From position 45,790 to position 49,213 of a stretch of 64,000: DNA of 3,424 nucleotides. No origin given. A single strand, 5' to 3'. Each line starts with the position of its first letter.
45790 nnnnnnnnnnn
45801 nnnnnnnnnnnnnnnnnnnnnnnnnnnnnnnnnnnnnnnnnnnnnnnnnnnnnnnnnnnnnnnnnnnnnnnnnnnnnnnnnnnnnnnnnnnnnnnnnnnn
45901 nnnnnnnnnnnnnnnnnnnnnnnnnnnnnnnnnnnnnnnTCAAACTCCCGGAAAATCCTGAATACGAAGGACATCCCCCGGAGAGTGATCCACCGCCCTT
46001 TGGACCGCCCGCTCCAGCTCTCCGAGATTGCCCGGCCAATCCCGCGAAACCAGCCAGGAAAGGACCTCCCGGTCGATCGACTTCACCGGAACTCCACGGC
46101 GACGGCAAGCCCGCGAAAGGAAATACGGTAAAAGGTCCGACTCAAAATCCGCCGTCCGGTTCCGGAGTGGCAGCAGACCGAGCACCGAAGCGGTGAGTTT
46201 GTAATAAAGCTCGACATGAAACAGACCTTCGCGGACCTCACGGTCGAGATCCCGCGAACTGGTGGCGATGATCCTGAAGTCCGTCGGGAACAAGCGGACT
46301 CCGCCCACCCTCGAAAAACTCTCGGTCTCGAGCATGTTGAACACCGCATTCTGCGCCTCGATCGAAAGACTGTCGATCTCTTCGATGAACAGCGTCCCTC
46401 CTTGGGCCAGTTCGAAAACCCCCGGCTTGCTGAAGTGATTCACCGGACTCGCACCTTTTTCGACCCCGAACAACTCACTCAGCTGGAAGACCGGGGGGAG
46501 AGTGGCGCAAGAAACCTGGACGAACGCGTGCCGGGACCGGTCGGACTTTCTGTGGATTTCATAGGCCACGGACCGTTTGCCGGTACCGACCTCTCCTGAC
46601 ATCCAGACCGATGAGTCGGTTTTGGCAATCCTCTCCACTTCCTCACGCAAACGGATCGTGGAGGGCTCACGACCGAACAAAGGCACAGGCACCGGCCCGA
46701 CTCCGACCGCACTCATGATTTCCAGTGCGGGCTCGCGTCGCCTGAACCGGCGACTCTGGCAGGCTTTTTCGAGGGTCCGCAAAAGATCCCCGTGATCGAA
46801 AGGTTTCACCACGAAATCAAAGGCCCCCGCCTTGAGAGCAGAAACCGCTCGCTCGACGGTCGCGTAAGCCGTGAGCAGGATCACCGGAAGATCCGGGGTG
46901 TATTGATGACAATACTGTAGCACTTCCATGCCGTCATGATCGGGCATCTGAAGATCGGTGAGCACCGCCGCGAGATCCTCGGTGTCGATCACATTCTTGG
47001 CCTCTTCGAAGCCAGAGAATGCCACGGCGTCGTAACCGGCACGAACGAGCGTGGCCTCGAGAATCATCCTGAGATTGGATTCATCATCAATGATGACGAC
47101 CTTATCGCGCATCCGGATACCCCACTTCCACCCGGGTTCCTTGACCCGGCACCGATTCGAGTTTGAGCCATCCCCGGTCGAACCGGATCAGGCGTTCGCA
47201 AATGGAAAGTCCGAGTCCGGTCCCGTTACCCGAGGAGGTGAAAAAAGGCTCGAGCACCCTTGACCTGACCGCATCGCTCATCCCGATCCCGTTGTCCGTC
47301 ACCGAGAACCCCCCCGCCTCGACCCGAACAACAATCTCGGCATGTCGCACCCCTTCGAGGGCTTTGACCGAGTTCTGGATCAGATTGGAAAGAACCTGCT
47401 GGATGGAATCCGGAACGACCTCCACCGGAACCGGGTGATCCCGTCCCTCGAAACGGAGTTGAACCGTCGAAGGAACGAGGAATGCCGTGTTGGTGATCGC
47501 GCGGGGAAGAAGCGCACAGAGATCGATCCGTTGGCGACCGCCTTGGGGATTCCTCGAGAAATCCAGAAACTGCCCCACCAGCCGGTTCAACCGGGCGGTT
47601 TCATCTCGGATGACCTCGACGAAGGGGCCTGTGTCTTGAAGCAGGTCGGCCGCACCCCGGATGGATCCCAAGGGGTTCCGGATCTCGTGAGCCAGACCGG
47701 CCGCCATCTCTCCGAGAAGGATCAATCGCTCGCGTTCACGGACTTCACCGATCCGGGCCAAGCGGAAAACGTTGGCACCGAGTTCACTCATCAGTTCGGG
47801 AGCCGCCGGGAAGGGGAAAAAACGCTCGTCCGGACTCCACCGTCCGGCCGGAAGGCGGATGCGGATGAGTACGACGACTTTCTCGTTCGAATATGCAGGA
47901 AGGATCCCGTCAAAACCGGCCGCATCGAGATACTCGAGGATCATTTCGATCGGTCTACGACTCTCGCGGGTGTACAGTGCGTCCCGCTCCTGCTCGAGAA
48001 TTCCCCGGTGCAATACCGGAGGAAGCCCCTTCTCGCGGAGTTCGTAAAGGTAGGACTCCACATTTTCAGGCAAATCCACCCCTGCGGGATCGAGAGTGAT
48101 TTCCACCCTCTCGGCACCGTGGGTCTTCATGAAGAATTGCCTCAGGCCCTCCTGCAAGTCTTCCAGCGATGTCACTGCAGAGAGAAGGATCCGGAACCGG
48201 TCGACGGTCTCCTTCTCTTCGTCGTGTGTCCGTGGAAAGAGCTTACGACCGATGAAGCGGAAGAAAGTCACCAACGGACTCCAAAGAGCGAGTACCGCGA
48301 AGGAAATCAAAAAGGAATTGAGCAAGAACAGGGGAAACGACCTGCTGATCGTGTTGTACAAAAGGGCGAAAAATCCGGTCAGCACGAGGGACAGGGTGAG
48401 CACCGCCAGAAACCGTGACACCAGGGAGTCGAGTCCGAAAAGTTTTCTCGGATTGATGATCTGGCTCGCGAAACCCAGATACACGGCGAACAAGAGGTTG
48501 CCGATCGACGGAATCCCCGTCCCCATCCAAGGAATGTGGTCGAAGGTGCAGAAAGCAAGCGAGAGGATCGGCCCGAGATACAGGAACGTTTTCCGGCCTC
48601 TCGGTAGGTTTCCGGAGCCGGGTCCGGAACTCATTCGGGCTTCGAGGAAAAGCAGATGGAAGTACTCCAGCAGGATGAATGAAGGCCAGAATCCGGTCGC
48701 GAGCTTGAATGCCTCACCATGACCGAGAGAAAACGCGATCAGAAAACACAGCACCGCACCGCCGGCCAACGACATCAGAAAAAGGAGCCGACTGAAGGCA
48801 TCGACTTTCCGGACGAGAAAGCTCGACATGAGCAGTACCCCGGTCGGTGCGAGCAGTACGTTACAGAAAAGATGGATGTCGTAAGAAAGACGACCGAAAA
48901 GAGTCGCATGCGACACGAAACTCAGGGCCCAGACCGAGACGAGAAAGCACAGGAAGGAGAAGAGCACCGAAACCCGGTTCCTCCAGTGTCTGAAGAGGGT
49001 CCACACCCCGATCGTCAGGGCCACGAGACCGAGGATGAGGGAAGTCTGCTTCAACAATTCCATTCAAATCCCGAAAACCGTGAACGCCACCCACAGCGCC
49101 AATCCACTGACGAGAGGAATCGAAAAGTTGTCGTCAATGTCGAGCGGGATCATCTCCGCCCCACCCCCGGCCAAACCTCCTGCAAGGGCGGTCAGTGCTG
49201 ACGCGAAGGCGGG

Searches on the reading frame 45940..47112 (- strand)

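Call 52: search_protein_families(library=pfam, proteins=[window:45940-47112:-], max_evalue=0.0001)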
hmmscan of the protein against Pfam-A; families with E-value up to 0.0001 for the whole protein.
window:45940-47112:- (390 aa): 5 families
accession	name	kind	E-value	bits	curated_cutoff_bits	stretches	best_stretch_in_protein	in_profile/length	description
PF00158.32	Sigma54_activat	-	5.5e-44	150.3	20.2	1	146-308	2-164/168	Sigma-54 interaction domain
PF00072.30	Response_reg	-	6.3e-25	87.9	30.2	1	5-114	1-110/111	Response regulator receiver domain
PF14532.12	Sigma54_activ_2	-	8.5e-18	65.4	25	1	146-316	1-138/138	Sigma-54 interaction domain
PF25601.1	AAA_lid_14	-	1.1e-11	44.9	27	1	317-388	1-71/87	AAA+ ATPase lid domain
PF07728.20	AAA_5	-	6.6e-05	23.4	22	0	169-287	2-123/139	AAA domain (dynein-related subfamily)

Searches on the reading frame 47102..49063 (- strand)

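Call 52: search_protein_families(library=pfam, proteins=[window:47102-49063:-], max_evalue=0.0001)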
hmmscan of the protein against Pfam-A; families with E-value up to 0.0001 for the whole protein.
window:47102-49063:- (653 aa): 2 families
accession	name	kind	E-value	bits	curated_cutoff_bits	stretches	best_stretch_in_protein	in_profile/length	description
PF02518.31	HATPase_c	-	6.5e-21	75.3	26.4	1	551-650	3-108/111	Histidine kinase-, DNA gyrase B-, and HSP90-like ATPase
PF00512.31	HisKA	-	4e-16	59.3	26.9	1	450-507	2-65/66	His Kinase A (phospho-acceptor) domain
